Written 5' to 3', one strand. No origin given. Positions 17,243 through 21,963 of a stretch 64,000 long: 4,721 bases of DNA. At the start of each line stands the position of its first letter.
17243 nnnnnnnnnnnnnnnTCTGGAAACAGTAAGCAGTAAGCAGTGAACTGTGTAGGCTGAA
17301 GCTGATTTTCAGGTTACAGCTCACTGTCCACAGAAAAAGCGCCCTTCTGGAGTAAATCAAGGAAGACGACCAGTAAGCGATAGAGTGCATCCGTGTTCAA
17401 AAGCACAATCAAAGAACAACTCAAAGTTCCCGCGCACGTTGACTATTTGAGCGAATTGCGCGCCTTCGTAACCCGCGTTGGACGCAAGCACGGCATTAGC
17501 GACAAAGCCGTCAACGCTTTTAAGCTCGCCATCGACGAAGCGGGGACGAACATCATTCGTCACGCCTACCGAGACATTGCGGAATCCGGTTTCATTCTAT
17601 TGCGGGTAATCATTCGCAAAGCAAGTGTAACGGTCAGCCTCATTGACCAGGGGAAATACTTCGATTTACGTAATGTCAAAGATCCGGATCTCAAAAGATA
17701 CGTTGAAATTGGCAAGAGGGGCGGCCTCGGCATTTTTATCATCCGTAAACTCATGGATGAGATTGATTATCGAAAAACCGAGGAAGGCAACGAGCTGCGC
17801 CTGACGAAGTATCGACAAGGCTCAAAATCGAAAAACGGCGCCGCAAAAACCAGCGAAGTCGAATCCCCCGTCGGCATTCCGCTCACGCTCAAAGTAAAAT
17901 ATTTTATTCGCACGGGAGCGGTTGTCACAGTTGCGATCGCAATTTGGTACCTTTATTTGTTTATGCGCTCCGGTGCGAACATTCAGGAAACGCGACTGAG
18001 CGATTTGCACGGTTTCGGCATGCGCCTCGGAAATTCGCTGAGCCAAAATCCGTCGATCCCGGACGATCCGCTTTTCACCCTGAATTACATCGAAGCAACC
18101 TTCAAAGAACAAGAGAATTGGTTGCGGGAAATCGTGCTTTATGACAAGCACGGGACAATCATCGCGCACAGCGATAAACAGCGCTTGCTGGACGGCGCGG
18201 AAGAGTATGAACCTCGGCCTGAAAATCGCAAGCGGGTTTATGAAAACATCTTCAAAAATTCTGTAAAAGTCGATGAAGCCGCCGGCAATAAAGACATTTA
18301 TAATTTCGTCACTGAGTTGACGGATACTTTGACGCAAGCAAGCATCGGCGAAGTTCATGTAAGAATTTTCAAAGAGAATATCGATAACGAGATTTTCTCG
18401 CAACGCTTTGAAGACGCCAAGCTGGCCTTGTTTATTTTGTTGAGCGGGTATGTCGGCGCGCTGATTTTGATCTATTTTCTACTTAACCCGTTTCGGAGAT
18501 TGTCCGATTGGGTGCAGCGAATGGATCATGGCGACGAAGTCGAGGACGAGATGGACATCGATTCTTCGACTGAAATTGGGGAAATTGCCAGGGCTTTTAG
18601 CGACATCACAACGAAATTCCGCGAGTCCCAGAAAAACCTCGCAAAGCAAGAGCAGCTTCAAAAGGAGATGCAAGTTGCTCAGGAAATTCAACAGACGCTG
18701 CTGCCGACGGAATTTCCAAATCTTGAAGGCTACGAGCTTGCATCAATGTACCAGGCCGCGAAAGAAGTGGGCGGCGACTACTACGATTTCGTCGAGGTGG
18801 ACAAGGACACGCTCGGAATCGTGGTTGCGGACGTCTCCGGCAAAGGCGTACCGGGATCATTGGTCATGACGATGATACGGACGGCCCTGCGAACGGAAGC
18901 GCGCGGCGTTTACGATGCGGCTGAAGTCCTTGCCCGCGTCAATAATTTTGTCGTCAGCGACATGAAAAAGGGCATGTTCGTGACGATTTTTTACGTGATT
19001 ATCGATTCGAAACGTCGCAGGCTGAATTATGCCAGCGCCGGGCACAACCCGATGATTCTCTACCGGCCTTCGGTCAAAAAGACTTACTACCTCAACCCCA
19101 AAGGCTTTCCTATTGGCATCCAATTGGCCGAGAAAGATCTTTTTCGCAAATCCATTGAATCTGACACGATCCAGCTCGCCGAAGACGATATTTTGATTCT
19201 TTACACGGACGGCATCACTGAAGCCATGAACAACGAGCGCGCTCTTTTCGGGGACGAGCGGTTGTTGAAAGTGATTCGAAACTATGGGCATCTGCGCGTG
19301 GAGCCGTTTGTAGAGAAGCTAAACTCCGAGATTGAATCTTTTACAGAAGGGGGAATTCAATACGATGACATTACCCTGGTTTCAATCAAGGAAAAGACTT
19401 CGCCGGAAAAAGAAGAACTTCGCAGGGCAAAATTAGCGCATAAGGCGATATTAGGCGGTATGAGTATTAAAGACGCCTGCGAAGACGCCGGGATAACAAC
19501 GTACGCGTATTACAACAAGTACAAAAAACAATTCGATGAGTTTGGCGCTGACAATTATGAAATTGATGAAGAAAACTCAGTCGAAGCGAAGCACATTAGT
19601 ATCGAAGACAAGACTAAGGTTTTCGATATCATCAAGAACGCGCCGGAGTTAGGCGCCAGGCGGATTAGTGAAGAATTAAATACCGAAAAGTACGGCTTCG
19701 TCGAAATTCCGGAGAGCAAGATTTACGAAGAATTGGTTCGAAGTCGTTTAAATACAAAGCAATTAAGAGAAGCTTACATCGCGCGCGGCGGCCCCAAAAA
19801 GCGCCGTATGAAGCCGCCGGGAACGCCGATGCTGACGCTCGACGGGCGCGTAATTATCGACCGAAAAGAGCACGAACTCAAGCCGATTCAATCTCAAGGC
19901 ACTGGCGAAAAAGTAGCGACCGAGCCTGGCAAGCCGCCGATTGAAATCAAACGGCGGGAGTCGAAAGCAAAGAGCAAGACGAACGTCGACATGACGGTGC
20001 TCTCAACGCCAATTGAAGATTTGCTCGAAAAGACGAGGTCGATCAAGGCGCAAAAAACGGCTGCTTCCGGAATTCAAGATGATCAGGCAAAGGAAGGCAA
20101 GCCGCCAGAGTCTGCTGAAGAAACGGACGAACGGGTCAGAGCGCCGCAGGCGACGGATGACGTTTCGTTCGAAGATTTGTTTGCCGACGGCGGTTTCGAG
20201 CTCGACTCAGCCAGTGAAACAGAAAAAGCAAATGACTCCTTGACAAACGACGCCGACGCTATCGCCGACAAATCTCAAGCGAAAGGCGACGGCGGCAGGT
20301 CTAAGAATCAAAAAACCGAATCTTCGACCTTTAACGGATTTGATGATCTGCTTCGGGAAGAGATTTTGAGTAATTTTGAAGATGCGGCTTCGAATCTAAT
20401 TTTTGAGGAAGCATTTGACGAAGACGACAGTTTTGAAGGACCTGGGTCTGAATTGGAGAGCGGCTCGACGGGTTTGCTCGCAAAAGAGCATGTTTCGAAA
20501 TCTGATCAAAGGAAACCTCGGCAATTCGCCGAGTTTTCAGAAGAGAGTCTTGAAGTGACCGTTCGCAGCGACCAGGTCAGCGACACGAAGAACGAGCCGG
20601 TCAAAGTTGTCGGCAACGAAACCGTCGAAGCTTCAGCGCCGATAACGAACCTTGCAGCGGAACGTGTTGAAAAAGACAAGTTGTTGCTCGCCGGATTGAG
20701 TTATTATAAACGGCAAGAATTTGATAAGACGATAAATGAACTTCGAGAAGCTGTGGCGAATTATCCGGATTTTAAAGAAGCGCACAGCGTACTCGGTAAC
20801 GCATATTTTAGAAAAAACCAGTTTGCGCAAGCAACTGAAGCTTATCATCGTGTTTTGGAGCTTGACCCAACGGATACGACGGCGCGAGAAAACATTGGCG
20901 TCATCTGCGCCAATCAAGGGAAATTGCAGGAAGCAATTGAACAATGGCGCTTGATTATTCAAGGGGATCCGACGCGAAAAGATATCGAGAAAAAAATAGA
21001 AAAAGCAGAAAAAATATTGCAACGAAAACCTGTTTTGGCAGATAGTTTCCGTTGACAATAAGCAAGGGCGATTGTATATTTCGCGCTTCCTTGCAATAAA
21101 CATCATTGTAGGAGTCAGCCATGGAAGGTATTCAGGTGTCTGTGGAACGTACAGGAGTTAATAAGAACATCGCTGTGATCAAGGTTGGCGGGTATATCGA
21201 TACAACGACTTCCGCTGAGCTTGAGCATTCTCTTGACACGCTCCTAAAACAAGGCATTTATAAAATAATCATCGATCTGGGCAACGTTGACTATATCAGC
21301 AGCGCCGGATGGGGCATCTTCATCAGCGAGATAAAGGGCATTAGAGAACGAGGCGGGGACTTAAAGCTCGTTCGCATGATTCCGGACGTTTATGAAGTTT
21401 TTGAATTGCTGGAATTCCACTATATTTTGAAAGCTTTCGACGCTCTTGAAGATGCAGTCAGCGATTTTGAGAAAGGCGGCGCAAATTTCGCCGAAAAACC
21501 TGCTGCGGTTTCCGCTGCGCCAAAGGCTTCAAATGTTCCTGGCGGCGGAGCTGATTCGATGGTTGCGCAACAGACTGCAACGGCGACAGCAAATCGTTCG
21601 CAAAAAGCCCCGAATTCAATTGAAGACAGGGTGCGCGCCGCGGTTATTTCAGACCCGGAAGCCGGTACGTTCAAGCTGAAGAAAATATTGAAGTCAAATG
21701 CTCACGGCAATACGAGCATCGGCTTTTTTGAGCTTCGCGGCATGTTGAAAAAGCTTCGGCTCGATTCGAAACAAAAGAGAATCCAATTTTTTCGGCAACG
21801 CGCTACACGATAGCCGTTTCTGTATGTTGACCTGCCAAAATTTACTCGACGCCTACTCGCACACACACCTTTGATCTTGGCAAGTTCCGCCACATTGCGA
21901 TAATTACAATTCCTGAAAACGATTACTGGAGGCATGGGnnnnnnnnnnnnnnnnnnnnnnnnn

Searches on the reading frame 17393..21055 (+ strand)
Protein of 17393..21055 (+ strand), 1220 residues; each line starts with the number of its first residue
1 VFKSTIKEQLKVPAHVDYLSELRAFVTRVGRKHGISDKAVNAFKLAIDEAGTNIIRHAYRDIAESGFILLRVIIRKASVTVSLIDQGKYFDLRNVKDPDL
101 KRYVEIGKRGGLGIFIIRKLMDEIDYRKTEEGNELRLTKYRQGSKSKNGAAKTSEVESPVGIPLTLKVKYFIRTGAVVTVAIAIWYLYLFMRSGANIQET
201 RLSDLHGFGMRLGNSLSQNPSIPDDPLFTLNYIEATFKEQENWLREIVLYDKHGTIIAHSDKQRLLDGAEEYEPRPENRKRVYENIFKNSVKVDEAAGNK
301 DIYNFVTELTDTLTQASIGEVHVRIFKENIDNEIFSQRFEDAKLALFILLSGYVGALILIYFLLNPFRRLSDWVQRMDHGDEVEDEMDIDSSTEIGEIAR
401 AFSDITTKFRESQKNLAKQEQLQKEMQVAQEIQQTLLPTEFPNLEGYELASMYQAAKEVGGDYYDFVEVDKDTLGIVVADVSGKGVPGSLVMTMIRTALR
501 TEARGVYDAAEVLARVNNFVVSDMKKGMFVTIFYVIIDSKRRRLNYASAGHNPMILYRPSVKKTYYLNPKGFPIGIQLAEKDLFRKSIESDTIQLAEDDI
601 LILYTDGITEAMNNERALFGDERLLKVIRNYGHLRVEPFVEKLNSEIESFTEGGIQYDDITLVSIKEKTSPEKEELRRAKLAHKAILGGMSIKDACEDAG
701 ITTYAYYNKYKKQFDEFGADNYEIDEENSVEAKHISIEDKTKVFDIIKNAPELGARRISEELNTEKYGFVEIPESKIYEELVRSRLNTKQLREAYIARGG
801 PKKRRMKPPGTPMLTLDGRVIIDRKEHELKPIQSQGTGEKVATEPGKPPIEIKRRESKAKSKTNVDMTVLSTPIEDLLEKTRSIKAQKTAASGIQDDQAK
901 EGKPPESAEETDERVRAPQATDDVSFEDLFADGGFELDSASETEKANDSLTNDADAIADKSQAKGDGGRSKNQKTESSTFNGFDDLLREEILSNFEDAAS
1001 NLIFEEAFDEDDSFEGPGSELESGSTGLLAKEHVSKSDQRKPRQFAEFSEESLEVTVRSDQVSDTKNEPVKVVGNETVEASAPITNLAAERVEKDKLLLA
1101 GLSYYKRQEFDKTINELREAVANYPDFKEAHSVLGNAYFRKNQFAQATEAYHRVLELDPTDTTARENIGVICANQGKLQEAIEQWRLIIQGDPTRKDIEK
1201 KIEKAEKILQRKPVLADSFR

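Call 78: search_protein_families(library=pfam, proteins=[window:17393-21055:+], max_evalue=0.00001)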
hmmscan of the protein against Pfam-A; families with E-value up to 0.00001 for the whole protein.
window:17393-21055:+ (1220 aa): 10 families
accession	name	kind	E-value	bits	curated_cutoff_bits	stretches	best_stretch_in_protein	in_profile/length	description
PF07228.17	SpoIIE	-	2.2e-50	171.7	25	1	471-666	2-190/192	Stage II sporulation protein E (SpoIIE)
PF13581.12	HATPase_c_2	-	1.4e-28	99.9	27.4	1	12-139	1-127/127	Histidine kinase-like ATPase domain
PF13432.12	TPR_16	-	7.5e-15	55.5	32.7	2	1134-1185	3-53/65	Tetratricopeptide repeat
PF07719.23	TPR_2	-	1.6e-13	50.1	27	1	1129-1161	2-34/34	Tetratricopeptide repeat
PF00515.34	TPR_1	-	7e-13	48.2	27.8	1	1129-1161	2-34/34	Tetratricopeptide repeat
PF13414.12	TPR_11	-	1.1e-11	44.7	26.8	1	1135-1176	1-42/42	TPR repeat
PF14559.12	TPR_19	-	6.5e-08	33.2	25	0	1107-1162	4-59/68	Tetratricopeptide repeat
PF13428.12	TPR_14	-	2.7e-07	31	23.5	0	1130-1167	3-40/44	Tetratricopeptide repeat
PF13174.12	TPR_6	-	1.3e-06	29.1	26.3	0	1097-1126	3-32/33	Tetratricopeptide repeat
PF13431.12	TPR_17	-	3e-06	27.5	24.4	0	1153-1183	4-34/34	Tetratricopeptide repeat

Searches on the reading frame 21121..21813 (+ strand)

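Call 79: search_protein_families(library=pfam, proteins=[window:21121-21813:+], max_evalue=0.00001)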
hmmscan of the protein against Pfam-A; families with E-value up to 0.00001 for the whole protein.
window:21121-21813:+ (230 aa): 2 families
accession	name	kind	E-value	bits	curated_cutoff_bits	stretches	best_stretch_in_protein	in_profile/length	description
PF01740.26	STAS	-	4.9e-18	65.3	22.6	1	13-112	6-106/106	STAS domain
PF13466.11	STAS_2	-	8.8e-06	26.3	29.2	0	20-97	1-77/80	STAS domain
